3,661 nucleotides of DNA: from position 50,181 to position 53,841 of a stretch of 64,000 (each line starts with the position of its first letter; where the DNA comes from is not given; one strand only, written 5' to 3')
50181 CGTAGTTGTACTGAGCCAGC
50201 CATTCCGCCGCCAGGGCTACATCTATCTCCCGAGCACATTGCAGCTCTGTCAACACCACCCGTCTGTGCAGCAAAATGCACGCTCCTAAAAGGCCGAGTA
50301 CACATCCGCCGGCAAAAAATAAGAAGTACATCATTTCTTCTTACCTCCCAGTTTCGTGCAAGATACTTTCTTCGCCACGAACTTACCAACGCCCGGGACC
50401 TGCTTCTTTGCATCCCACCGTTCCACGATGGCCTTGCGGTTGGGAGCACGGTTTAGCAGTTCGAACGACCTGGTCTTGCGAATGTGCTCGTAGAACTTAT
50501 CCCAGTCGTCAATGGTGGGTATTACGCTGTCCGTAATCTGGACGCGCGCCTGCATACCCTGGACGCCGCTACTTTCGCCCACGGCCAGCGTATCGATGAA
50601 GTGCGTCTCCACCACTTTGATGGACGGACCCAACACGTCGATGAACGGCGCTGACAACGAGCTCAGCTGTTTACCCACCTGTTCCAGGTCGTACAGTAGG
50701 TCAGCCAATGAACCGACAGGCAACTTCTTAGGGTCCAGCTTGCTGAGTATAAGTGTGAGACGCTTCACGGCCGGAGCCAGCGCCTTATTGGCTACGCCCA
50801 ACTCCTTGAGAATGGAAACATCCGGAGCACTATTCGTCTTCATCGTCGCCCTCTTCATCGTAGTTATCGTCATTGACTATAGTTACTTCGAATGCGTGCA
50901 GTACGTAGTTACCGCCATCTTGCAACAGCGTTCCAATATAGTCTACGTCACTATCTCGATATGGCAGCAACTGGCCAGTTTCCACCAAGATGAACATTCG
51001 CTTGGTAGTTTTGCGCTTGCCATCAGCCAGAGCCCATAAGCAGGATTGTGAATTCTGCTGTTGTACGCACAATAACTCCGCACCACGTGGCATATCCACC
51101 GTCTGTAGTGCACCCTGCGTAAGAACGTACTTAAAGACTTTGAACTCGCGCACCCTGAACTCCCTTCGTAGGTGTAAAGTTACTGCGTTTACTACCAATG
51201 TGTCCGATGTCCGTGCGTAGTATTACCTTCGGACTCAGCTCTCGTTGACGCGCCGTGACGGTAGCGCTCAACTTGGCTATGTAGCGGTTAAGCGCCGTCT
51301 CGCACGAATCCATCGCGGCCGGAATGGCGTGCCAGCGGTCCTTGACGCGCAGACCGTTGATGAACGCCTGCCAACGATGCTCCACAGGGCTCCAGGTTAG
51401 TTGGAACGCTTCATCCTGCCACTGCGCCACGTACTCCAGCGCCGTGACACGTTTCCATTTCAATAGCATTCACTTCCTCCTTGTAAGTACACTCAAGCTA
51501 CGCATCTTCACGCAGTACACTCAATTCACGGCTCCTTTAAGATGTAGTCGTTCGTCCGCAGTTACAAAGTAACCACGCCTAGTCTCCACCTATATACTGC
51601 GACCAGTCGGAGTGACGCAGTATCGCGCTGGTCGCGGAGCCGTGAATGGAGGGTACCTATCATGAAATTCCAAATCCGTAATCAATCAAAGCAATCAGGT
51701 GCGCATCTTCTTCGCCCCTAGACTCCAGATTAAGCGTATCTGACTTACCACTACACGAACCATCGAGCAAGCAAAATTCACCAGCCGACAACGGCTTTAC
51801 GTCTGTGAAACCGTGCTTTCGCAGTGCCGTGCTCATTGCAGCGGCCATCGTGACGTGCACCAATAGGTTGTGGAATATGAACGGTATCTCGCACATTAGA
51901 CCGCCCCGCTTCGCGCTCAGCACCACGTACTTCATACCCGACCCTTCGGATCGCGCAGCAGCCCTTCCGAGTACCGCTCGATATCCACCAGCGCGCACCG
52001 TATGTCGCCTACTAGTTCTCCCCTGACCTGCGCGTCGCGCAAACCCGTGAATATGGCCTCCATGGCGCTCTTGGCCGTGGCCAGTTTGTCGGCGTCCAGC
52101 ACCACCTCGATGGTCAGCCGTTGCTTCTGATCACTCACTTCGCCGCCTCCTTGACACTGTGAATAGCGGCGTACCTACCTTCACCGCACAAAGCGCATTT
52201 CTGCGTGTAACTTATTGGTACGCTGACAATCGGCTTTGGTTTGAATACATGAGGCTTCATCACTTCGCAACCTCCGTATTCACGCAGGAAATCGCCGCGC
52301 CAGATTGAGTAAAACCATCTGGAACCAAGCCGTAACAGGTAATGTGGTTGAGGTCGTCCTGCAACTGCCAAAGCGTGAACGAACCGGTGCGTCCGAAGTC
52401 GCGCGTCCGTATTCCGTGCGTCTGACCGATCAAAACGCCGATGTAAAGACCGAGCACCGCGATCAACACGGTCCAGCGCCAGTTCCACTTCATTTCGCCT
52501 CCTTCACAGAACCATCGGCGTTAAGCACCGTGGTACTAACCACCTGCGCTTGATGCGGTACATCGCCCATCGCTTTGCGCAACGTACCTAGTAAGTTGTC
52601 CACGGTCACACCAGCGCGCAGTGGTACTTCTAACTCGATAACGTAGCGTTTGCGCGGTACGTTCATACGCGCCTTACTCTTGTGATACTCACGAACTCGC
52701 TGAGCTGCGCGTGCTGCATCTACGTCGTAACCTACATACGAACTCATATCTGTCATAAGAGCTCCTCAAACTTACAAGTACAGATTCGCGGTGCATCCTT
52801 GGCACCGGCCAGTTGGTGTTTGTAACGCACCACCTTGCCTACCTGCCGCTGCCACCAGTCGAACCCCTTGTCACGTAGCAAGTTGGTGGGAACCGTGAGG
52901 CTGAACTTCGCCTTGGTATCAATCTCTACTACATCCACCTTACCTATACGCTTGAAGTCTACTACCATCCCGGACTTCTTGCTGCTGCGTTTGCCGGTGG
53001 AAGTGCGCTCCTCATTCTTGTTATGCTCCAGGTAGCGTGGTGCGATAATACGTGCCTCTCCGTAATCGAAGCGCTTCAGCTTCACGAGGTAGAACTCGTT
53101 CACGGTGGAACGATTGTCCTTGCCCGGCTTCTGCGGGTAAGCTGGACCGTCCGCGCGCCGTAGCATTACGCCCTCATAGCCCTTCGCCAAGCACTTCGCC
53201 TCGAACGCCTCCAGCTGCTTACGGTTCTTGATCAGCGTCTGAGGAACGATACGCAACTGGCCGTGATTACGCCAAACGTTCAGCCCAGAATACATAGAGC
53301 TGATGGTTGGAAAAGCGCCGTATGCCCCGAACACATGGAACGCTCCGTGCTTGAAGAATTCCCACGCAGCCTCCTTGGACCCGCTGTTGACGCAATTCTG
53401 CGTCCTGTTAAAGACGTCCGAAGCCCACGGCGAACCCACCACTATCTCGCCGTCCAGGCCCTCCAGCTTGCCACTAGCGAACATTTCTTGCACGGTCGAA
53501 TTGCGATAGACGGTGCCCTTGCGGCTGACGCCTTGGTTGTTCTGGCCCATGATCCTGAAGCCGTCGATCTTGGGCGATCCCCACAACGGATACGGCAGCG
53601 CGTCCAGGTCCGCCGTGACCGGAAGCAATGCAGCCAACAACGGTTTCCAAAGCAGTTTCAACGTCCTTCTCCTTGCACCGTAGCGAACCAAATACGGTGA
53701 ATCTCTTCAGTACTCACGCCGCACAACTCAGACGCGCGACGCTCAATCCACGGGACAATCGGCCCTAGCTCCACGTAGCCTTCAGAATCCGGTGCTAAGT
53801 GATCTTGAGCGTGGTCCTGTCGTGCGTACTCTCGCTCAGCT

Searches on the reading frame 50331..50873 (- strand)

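Call 6: search_protein_families(library=pfam, proteins=[window:50331-50873:-], max_evalue=0.01)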
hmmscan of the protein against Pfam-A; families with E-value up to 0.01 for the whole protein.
window:50331-50873:- (180 aa): 0 families

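Call 29: search_protein_families(library=phrogs, proteins=[window:50331-50873:-], max_evalue=0.001)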
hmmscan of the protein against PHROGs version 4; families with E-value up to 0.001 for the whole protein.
window:50331-50873:- (180 aa): 1 family
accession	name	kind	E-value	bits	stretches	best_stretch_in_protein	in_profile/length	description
phrog_13900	-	head and packaging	6.9e-10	40.4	1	87-171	42-128/132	minor head protein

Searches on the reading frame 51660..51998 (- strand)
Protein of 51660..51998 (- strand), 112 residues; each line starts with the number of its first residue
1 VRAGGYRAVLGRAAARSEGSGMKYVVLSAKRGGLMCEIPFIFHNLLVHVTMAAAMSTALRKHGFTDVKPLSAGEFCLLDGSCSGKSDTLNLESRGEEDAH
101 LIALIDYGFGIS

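Call 81: search_protein_families(library=pfam, proteins=[window:51660-51998:-], max_evalue=0.01)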
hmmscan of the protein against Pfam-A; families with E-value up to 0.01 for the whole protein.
window:51660-51998:- (112 aa): 0 families

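Call 83: search_protein_families(library=phrogs, proteins=[window:51660-51998:-], max_evalue=0.01)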
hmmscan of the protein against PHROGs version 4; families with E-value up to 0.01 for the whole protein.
window:51660-51998:- (112 aa): 3 families
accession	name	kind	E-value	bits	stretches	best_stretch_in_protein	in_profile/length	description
phrog_3988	-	unknown function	8.2e-16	59.2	1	22-105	1-88/284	-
phrog_28487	-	unknown function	1.7e-12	48.5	1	20-110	77-178/181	-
phrog_8320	-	unknown function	0.0033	18.4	1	38-97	83-142/143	-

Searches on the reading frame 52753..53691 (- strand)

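Call 6: search_protein_families(library=pfam, proteins=[window:52753-53691:-], max_evalue=0.01)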
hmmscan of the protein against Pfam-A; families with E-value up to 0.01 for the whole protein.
window:52753-53691:- (312 aa): 1 family
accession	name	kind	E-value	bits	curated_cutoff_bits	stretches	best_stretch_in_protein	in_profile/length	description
PF01068.26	DNA_ligase_A_M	-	0.0043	17.2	26.2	0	142-183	149-190/204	ATP dependent DNA ligase domain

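Call 30: search_protein_families(library=phrogs, proteins=[window:52753-53691:-], max_evalue=0.001)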
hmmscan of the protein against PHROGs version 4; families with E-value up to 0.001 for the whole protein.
window:52753-53691:- (312 aa): 1 family
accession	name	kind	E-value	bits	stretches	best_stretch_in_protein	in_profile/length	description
phrog_114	-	DNA, RNA and nucleotide metabolism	1e-23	84.8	1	30-302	232-490/634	ATP-dependent DNA ligase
